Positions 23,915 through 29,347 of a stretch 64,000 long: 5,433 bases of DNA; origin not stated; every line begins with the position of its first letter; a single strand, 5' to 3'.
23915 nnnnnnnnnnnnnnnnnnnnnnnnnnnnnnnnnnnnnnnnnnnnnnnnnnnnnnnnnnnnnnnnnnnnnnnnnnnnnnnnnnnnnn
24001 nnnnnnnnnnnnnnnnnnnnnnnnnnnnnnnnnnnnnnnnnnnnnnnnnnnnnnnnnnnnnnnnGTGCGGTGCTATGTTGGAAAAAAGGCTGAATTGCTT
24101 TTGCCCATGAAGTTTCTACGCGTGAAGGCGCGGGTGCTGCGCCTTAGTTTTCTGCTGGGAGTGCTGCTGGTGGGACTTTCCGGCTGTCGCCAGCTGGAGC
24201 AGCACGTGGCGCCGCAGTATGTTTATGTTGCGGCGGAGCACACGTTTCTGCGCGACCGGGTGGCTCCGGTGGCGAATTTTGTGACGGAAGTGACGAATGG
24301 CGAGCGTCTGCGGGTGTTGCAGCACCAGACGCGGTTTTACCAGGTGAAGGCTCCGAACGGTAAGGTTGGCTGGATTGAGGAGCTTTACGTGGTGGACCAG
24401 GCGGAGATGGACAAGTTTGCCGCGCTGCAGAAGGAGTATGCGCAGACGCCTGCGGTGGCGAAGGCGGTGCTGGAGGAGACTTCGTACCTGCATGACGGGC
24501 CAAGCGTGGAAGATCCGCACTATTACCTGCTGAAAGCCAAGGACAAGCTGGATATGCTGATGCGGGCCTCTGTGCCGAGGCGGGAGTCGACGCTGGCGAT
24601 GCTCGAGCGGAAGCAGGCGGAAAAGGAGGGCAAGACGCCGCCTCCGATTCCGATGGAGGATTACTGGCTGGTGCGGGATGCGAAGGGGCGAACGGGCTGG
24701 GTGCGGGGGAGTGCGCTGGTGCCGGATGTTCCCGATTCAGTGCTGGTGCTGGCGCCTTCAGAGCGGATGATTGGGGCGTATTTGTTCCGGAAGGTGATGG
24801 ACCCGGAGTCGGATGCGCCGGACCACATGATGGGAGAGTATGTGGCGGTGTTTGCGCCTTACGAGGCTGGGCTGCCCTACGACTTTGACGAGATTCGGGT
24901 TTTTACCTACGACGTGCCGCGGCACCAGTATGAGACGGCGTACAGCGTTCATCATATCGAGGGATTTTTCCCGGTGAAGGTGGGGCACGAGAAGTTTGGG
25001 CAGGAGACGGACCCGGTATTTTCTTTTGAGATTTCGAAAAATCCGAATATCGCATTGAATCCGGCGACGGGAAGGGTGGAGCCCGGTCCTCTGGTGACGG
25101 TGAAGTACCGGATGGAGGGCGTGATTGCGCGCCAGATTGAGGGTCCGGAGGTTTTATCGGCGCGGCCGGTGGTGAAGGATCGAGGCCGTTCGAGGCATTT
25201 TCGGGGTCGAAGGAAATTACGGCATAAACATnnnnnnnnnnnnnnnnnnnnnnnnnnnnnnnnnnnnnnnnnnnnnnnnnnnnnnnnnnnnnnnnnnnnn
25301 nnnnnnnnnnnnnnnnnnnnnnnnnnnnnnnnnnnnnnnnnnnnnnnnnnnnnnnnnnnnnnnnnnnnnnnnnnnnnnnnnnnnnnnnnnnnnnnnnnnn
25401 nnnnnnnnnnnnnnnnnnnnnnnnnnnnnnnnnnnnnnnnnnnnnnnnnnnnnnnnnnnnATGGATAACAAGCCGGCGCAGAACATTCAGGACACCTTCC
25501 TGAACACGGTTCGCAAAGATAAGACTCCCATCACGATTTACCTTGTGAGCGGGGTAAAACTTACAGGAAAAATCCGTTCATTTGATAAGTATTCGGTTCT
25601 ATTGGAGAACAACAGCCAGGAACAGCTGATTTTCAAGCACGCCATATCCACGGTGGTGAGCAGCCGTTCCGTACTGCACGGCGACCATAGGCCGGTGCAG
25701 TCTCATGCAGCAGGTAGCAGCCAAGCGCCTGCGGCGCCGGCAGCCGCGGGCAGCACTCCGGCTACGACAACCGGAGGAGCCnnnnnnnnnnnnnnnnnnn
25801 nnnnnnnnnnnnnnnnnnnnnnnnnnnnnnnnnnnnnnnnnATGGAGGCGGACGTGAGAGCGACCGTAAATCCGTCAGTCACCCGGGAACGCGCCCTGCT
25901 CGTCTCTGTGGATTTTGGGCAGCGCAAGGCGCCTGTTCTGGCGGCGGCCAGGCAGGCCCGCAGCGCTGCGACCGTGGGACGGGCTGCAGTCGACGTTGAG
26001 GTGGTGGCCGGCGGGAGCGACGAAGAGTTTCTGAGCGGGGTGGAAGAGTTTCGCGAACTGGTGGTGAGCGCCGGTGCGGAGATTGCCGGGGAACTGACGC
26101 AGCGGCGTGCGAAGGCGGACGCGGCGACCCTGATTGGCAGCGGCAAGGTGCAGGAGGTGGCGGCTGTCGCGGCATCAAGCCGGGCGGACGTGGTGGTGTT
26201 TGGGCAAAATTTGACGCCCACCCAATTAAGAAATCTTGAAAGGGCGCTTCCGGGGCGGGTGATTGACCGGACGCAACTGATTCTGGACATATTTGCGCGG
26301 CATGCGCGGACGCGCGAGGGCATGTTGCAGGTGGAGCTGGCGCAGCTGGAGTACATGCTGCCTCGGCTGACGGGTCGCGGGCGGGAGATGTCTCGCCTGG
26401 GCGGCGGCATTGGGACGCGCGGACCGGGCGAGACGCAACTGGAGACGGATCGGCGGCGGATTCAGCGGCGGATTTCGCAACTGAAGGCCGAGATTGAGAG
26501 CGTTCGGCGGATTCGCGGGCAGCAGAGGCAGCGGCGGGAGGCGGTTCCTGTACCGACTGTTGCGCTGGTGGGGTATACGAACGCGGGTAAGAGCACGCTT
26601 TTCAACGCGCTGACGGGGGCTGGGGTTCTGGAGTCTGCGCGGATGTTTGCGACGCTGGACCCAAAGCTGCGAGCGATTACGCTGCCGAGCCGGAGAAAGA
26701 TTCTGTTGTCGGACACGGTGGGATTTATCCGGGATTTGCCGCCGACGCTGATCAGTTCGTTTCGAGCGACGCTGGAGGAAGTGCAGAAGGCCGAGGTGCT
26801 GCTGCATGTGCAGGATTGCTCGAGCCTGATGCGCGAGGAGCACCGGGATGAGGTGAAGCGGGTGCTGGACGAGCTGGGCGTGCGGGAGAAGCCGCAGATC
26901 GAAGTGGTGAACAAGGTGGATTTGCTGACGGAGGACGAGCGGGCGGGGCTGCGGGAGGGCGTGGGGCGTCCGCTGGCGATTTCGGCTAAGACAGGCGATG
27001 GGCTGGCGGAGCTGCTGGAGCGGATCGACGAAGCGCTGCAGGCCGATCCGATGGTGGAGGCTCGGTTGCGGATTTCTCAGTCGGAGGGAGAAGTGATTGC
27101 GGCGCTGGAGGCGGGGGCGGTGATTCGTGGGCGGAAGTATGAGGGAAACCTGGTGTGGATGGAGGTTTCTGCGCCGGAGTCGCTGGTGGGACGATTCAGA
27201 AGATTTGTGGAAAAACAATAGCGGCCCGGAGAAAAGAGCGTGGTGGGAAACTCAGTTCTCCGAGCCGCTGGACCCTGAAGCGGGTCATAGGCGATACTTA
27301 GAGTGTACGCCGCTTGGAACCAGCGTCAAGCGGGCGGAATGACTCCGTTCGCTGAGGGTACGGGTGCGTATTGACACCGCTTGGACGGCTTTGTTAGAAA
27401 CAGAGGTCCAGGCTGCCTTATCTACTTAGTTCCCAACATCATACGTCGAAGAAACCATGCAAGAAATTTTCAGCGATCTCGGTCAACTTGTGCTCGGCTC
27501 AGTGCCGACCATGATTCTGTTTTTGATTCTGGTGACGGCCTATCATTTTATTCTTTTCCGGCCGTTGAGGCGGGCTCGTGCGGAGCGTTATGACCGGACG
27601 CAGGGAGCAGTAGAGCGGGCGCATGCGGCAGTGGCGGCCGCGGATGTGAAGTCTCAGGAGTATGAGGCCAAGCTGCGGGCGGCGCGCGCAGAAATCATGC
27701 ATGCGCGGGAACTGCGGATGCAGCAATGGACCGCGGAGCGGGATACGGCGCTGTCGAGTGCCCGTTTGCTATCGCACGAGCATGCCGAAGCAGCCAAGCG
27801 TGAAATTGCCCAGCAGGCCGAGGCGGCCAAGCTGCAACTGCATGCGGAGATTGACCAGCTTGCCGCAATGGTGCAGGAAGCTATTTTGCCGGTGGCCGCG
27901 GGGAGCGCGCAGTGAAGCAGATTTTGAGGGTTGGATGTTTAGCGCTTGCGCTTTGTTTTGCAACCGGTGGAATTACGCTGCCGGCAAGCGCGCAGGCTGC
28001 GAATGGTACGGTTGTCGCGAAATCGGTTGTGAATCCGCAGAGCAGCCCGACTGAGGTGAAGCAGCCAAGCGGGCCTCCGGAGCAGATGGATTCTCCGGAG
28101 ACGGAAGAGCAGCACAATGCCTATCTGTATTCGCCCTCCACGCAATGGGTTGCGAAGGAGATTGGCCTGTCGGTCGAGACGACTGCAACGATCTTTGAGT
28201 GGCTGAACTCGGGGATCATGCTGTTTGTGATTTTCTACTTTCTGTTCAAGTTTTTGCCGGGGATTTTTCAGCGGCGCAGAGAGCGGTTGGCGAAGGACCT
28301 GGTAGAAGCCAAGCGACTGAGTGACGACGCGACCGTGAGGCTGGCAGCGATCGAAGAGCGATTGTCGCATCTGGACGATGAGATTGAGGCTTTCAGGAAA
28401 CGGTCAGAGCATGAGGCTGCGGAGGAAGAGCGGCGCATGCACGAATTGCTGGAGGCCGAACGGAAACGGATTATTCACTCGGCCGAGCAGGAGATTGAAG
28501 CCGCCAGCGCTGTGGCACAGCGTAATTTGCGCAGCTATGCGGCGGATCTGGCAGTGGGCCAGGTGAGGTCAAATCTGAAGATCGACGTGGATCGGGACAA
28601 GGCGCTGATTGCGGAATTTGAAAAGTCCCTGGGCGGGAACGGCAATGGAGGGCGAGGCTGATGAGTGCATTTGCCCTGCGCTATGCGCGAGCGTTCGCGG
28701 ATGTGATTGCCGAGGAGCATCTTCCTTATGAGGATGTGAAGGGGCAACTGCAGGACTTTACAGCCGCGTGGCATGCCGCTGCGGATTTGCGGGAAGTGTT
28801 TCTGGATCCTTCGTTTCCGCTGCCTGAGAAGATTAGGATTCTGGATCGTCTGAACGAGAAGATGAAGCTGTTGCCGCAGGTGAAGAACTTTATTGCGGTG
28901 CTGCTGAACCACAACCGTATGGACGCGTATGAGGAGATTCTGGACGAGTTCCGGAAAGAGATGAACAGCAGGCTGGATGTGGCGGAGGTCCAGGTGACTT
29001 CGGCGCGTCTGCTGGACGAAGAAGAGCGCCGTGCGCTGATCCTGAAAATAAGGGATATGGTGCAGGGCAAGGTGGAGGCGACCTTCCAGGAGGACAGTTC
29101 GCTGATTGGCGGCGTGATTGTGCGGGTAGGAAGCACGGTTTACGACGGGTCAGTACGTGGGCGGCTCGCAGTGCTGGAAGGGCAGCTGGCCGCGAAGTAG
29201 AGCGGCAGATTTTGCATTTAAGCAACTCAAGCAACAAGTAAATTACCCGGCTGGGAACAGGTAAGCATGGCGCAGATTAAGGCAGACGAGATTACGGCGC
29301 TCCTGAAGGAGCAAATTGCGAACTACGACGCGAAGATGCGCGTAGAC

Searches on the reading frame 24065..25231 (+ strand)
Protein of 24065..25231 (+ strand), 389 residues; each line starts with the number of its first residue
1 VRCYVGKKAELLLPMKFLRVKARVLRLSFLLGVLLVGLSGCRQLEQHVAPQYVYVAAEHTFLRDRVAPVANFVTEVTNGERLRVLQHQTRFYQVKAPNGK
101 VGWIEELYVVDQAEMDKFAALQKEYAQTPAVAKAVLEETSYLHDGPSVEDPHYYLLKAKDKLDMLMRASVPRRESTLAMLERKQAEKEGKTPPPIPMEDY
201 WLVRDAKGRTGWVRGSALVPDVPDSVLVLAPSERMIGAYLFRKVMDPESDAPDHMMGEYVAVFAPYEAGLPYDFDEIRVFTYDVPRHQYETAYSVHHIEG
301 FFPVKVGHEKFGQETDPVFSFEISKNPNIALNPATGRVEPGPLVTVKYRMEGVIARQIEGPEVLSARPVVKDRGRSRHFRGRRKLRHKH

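Call 8: search_protein_families(library=pfam, proteins=[window:24065-25231:+])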
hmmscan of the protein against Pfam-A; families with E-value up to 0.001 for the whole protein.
window:24065-25231:+ (389 aa): 2 families
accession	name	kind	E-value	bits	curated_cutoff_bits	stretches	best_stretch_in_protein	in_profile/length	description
PF08239.17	SH3_3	-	3.1e-10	40.5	27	1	66-109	7-53/54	Bacterial SH3 domain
PF18348.7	SH3_16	-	0.00016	21.8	25.8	1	62-105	1-45/49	Bacterial dipeptidyl-peptidase Sh3 domain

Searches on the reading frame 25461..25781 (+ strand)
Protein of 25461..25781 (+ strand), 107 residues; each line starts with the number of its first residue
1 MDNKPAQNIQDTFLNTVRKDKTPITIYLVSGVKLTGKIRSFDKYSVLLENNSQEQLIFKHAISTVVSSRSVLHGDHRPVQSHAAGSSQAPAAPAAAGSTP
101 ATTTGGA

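Call 8: search_protein_families(library=pfam, proteins=[window:25461-25781:+])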
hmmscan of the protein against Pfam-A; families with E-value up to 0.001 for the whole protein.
window:25461-25781:+ (107 aa): 2 families
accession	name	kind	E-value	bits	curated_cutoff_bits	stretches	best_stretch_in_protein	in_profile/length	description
PF17209.9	Hfq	-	7.1e-29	99.7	27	1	9-71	1-63/64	Hfq protein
PF21979.2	Hfq_1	-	3.5e-05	24.3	27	1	17-64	10-58/61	Hfq related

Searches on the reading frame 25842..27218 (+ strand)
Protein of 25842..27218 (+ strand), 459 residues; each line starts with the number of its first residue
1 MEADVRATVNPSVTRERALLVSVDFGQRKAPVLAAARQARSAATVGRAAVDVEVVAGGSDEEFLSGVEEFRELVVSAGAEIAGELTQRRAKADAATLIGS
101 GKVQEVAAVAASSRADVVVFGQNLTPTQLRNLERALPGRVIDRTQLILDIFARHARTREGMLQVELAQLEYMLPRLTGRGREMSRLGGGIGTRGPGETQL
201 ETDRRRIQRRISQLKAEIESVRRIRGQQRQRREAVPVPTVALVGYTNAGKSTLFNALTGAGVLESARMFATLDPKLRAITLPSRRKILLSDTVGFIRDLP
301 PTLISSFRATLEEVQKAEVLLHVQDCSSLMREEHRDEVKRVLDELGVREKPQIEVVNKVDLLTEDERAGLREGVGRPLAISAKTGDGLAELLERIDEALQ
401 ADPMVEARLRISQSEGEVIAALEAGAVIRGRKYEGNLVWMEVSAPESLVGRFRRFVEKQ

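Call 8: search_protein_families(library=pfam, proteins=[window:25842-27218:+])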
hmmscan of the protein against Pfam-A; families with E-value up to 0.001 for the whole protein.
window:25842-27218:+ (459 aa): 7 families
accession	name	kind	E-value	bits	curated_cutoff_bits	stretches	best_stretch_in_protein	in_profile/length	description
PF16360.10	GTP-bdg_M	-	3.4e-32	111.3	29.5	1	154-232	1-79/79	GTP-binding GTPase Middle Region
PF13167.11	GTP-bdg_N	-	2.3e-30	105.4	25.4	1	67-152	4-89/89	GTP-binding GTPase N-terminal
PF01926.29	MMR_HSR1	-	1.1e-20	74.3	21.9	1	239-358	1-113/113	50S ribosome-binding GTPase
PF00350.29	Dynamin_N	-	7.6e-06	26.5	27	0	240-270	1-31/168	Dynamin family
PF02421.24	FeoB_N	-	5.2e-05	23.3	27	1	239-331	2-93/156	Ferrous iron transport protein B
PF03193.22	RsgA_GTPase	-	0.00017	21.9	30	0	207-263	75-132/174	RsgA GTPase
PF16897.10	MMR_HSR1_Xtn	-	0.00071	20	35.2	0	350-399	56-104/106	C-terminal region of MMR_HSR1 domain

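Call 9: find_related_loci(query=window:25842-27218:+, collection=genome_contigs, flank=3000)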
Query window:25842-27218:+ (459 aa) in genome_contigs; peptide patterns used: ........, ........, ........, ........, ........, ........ (x = any residue, [..] = any of these).
600 stretches matched a pattern (row limit reached: there are more); 576 encode a relative of the query (tblastn E <= 1e-3); the best 80 are kept; 80 distinct loci.
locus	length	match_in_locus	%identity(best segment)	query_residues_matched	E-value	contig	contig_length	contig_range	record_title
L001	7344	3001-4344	68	16-459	0e+0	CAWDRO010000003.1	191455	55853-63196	MAG: uncultured Acidobacteriaceae bacterium isolate MFD04463.bin.3.58 genome assembly, contig: contig_14391, whole genom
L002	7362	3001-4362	68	10-459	5e-180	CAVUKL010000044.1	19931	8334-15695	MAG: uncultured Acidobacteriaceae bacterium isolate MFD01716.bin.2.19 genome assembly, contig: contig_60785, whole genom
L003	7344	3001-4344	68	9-455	3e-173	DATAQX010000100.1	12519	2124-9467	MAG TPA_asm: Silvibacterium sp. isolate SMAG_U5478 k141_620620, whole genome shotgun sequence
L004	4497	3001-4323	71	16-459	1e-173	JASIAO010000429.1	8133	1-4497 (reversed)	MAG: Acidobacteriaceae bacterium isolate JOPF337 JOPF_N141_contig_125027, whole genome shotgun sequence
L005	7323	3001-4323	69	15-455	3e-172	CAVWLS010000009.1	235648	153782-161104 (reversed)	MAG: uncultured Acidobacteriota bacterium isolate MFD04463.bin.1.49 genome assembly, contig: contig_38389, whole genome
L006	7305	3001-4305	68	14-455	5e-170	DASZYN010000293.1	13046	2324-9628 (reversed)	MAG TPA_asm: Acidobacteriaceae bacterium isolate SMAG_U6211 k141_1038131, whole genome shotgun sequence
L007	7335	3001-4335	68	16-455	1e-169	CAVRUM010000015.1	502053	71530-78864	MAG: uncultured Acidobacteriaceae bacterium isolate MFD02248.bin.1.115 genome assembly, contig: contig_5900, whole genom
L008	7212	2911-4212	68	16-455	2e-169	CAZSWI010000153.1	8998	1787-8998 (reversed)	MAG TPA_asm: uncultured Acidobacterium sp. isolate binchicken_co3_218 genome assembly, contig: NODE_25342_length_8998_co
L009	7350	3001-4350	66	16-455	5e-167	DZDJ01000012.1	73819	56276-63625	MAG TPA_asm: Edaphobacter aggregans isolate SulCav_PC08_64_59_48 SulCav_PC08-64_78_length_73819_cov_26.335109, whole gen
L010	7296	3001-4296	69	16-455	5e-167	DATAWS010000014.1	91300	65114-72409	MAG TPA_asm: Acidobacteriaceae bacterium isolate SMAG_U5631 k141_22519, whole genome shotgun sequence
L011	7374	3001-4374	64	16-458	1e-165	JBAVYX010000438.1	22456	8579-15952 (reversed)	MAG: Silvibacterium sp. isolate MFD01830_ilm_asm_bin49 k127_335515, whole genome shotgun sequence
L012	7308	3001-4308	70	14-455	1e-165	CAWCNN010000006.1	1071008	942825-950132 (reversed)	MAG: uncultured Acidobacteriaceae bacterium isolate MFD05502.bin.2.89 genome assembly, contig: contig_54592, whole genom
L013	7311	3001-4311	69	16-459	2e-165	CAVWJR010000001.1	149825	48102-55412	MAG: uncultured Acidobacteriaceae bacterium isolate MFD05512.bin.1.241 genome assembly, contig: contig_13277, whole geno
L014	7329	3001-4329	65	12-455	3e-164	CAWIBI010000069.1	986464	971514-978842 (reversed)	MAG: uncultured Acidobacteriaceae bacterium isolate MFD01248.bin.1.83 genome assembly, contig: contig_6287, whole genome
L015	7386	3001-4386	61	14-455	4e-164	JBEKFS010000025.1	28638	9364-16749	MAG: Terracidiphilus sp. isolate SPRUCE 235 SPRUCE_235_25, whole genome shotgun sequence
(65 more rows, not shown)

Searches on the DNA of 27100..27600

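Call 4: search_rna_families(source=window, start=27100, end=27600, threshold=evalue, max_evalue=10, show_alignments=3)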
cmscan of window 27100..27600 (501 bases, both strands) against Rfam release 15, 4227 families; matches with E-value up to 10: 2.
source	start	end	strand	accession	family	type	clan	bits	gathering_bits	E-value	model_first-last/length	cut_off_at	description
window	27219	27270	-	RF03774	mir-2110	Gene; miRNA;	-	15.5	90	6.5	1-75/75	no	mir-2110 microRNA precursor family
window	27203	27280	+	RF00036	RRE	Cis-reg;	-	11.9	104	0.28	1-337/337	no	HIV Rev response element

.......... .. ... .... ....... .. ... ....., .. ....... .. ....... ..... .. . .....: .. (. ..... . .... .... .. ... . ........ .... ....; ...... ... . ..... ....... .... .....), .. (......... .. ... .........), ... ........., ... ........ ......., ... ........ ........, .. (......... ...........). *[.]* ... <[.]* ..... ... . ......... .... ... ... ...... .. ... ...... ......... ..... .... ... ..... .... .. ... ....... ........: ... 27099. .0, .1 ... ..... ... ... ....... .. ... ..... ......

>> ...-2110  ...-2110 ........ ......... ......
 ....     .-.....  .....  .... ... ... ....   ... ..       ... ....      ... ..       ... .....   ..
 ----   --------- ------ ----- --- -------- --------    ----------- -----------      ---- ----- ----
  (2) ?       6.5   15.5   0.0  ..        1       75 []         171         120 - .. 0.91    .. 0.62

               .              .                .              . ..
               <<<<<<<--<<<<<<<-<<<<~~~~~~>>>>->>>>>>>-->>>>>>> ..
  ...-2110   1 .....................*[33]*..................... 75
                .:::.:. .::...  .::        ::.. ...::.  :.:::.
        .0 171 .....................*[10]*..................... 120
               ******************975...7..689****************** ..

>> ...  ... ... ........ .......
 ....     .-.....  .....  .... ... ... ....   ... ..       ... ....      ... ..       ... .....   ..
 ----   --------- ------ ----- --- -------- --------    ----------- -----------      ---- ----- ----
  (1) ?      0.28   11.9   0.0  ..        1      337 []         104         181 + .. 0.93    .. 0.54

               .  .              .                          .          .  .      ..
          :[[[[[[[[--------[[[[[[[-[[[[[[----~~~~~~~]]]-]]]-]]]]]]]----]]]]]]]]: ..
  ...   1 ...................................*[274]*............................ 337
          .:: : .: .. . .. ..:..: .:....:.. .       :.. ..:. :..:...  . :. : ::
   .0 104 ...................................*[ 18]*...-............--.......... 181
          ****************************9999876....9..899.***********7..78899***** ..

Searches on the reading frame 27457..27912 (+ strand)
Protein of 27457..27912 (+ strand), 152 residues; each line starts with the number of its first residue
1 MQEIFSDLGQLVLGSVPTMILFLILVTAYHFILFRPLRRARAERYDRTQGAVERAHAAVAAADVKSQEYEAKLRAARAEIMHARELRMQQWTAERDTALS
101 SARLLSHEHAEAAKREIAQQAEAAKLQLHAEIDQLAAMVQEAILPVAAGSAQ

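Call 8: search_protein_families(library=pfam, proteins=[window:27457-27912:+])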
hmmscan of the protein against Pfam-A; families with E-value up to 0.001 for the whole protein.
window:27457-27912:+ (152 aa): 1 family
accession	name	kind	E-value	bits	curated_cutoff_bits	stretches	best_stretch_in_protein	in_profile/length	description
PF00430.23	ATP-synt_B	-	0.00012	22.6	28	1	19-144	6-131/132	ATP synthase B/B' CF(0)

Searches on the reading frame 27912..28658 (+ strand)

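Call 8: search_protein_families(library=pfam, proteins=[window:27912-28658:+])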
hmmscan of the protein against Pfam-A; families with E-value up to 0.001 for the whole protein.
window:27912-28658:+ (249 aa): 1 family
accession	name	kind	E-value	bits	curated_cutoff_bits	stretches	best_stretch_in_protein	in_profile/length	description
PF00430.23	ATP-synt_B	-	2.9e-15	57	28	1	102-222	11-131/132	ATP synthase B/B' CF(0)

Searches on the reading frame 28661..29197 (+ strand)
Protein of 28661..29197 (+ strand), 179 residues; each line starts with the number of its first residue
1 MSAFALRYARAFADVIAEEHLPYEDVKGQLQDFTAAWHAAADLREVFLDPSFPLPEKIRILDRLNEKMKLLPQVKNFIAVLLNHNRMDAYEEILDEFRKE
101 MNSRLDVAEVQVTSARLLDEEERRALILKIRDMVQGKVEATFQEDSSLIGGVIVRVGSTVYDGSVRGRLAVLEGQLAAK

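Call 8: search_protein_families(library=pfam, proteins=[window:28661-29197:+])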
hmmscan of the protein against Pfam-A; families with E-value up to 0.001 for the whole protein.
window:28661-29197:+ (179 aa): 1 family
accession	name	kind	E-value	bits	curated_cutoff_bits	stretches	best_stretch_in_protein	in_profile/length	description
PF00213.23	OSCP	-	8.3e-38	130.6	22.3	1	6-176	3-172/172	ATP synthase delta (OSCP) subunit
